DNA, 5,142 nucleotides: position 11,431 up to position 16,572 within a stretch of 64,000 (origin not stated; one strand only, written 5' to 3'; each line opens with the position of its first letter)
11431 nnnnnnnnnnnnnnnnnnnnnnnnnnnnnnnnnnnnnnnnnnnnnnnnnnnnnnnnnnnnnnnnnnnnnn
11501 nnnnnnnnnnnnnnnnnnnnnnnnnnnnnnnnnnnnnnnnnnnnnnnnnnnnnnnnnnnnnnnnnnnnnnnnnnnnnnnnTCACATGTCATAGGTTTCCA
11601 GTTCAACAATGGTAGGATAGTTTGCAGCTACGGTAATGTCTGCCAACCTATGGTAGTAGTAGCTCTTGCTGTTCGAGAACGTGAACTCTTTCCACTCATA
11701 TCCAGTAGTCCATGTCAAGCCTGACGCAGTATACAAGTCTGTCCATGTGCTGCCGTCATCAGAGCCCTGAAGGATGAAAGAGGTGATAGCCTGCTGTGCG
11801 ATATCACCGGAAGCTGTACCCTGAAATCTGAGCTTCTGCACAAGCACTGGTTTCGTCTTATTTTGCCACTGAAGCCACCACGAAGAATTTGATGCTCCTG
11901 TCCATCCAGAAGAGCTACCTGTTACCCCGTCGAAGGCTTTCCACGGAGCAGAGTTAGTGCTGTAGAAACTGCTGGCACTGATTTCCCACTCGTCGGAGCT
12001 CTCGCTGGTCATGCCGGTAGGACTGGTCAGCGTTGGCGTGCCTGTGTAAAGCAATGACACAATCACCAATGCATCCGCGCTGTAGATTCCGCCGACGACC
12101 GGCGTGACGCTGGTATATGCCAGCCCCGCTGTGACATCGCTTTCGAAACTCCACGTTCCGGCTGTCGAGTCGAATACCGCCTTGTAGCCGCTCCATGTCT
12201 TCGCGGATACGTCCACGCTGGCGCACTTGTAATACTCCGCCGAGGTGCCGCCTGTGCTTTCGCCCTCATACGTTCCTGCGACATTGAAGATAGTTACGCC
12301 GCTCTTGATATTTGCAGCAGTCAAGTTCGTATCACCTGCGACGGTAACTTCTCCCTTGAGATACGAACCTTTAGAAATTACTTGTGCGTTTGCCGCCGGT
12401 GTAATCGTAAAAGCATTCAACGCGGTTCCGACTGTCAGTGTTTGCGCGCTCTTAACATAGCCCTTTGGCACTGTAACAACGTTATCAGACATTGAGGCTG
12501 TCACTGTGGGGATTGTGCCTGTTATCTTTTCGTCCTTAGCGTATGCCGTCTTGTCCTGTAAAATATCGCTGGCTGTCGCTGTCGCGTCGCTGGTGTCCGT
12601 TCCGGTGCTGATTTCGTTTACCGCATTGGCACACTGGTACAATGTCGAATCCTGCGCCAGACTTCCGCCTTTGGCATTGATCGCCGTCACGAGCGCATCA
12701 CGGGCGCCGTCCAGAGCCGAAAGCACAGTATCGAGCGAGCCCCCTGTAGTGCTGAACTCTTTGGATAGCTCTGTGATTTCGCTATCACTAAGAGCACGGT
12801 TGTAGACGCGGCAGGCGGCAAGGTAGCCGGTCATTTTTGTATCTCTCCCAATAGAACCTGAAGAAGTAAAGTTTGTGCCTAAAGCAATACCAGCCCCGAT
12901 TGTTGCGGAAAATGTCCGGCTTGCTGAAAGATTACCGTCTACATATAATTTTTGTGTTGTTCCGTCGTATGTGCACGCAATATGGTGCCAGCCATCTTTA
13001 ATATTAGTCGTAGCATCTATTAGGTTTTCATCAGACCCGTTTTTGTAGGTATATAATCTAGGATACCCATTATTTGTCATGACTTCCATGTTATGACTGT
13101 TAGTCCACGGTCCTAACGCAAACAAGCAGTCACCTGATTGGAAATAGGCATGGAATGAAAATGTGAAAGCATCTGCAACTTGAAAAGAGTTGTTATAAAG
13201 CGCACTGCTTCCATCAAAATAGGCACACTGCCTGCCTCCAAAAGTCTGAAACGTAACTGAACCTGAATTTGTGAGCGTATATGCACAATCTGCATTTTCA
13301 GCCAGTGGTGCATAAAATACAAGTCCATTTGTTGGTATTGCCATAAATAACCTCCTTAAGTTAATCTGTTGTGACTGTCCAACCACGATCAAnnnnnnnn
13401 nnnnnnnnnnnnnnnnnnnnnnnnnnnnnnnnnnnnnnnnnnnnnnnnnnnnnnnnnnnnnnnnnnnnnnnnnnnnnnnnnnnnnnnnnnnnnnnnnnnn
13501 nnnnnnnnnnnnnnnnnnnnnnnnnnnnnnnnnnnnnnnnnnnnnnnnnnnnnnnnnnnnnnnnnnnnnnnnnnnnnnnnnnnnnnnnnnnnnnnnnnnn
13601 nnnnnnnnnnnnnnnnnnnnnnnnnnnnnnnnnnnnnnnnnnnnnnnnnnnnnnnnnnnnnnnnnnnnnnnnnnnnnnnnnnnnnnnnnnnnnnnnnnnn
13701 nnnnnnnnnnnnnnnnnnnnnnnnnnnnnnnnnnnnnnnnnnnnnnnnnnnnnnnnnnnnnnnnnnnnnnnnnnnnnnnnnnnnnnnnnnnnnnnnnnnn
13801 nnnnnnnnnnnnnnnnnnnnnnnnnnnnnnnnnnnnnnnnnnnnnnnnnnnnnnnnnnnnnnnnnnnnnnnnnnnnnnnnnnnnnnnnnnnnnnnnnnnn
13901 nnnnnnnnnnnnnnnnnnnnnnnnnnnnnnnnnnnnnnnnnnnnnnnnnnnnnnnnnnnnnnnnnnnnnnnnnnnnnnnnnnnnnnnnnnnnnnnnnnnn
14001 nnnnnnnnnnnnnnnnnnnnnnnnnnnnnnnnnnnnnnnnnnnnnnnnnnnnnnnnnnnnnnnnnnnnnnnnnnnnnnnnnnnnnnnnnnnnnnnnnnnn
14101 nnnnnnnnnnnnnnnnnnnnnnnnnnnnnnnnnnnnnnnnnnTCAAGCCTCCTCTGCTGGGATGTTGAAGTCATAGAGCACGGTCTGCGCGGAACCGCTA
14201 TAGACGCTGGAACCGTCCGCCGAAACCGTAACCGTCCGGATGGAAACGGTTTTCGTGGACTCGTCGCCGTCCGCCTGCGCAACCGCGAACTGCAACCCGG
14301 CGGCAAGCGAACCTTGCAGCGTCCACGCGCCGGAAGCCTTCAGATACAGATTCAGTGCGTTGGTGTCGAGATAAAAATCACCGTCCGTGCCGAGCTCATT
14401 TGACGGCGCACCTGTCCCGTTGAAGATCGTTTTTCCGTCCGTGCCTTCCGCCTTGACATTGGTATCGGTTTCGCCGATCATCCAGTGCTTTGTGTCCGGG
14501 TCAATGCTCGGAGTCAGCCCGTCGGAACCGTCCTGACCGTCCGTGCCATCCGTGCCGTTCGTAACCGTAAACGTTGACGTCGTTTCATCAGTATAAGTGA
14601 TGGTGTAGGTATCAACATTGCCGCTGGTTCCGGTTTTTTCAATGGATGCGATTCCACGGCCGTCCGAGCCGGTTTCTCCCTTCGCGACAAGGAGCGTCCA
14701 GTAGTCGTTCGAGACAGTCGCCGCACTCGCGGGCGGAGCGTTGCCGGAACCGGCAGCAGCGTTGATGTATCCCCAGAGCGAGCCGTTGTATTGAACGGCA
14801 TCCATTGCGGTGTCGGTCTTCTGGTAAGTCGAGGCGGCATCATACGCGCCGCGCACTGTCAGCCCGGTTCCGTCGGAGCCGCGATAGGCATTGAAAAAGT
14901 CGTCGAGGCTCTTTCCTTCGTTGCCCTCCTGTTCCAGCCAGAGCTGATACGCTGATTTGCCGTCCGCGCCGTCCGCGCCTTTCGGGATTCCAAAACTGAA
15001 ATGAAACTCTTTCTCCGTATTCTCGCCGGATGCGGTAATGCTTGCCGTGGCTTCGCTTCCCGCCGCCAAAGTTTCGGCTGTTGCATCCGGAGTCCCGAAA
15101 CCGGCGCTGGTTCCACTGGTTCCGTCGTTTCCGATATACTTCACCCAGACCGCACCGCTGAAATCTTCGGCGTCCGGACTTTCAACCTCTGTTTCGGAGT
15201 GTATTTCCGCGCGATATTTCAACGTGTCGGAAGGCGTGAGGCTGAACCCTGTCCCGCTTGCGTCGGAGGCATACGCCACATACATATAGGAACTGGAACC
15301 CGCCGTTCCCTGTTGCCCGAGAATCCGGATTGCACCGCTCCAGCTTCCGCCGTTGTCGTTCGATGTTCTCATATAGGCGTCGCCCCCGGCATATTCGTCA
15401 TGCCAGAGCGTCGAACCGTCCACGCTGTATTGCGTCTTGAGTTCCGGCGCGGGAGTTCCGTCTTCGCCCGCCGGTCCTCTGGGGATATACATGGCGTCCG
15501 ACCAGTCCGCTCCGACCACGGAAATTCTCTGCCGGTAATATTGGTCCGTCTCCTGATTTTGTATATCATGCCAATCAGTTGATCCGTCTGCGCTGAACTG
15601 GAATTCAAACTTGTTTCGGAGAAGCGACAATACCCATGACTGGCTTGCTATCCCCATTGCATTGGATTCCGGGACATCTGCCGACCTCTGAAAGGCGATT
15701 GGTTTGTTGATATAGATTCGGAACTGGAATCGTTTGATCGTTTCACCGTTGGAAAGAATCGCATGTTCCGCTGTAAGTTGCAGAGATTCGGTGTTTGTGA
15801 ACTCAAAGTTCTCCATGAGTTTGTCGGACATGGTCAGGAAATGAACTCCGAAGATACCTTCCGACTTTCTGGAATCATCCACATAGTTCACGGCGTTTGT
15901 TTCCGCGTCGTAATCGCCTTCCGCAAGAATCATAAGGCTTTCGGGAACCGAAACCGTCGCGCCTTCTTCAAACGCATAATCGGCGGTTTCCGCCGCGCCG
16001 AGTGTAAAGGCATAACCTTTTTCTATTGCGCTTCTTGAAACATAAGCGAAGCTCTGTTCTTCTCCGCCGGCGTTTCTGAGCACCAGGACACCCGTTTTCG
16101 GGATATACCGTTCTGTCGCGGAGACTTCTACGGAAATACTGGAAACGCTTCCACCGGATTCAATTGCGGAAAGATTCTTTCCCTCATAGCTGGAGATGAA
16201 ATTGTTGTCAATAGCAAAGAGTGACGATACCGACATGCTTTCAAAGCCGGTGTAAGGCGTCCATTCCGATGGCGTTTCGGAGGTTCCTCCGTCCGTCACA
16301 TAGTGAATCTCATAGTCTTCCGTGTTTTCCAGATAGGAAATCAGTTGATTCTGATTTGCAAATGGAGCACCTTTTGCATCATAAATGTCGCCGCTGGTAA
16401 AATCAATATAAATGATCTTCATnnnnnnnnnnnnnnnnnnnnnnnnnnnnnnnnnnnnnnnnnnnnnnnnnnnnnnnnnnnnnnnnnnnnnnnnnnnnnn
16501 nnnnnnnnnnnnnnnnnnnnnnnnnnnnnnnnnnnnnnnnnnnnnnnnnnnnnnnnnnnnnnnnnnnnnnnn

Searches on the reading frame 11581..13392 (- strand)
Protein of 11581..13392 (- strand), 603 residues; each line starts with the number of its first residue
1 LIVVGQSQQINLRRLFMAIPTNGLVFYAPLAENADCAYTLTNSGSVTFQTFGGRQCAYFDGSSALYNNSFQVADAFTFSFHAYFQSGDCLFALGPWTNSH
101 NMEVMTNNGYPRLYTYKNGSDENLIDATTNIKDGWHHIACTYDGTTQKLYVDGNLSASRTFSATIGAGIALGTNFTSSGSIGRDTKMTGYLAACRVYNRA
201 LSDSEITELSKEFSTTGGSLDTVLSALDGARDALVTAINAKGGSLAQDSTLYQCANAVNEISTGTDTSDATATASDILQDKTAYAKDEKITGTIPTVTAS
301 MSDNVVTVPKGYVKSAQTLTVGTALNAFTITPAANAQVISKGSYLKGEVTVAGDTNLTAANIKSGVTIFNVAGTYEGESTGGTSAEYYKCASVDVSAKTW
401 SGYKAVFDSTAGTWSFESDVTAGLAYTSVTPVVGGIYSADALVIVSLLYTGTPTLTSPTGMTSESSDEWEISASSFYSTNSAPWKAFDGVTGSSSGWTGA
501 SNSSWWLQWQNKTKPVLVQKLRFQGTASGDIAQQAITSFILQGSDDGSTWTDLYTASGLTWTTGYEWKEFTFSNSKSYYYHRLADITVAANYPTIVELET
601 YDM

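Call 60: search_protein_families(library=phrogs, proteins=[window:11581-13392:-], max_evalue=0.001)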
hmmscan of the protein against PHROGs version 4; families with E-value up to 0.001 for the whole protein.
window:11581-13392:- (603 aa): 8 families
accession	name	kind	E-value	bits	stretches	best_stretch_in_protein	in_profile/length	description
phrog_17517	-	tail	2.5e-15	57.2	1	460-600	18-153/227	tail protein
phrog_16348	-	unknown function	9.9e-14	51.6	1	404-597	378-575/818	-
phrog_38337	-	unknown function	5.3e-12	46.2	1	260-307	298-347/622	-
phrog_3545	-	unknown function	3.7e-10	39.5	1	64-219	806-982/1115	-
phrog_38477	-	unknown function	4.7e-10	39.3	1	440-584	85-239/674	-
phrog_10667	-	unknown function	6e-08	32.6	1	459-583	180-304/718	-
phrog_13589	-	unknown function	1.9e-06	27.1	1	230-354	757-876/1042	-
phrog_33548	-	unknown function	0.00012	21.3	1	471-584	192-307/721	-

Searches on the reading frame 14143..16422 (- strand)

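Call 60: search_protein_families(library=phrogs, proteins=[window:14143-16422:-], max_evalue=0.001)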
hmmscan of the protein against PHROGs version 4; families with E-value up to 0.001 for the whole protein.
window:14143-16422:- (759 aa): 2 families
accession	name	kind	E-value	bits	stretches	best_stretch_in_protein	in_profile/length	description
phrog_37283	-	unknown function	9.6e-11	42.4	1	626-665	234-273/386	-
phrog_5132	-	unknown function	0.00068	19.6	0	480-515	102-140/411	-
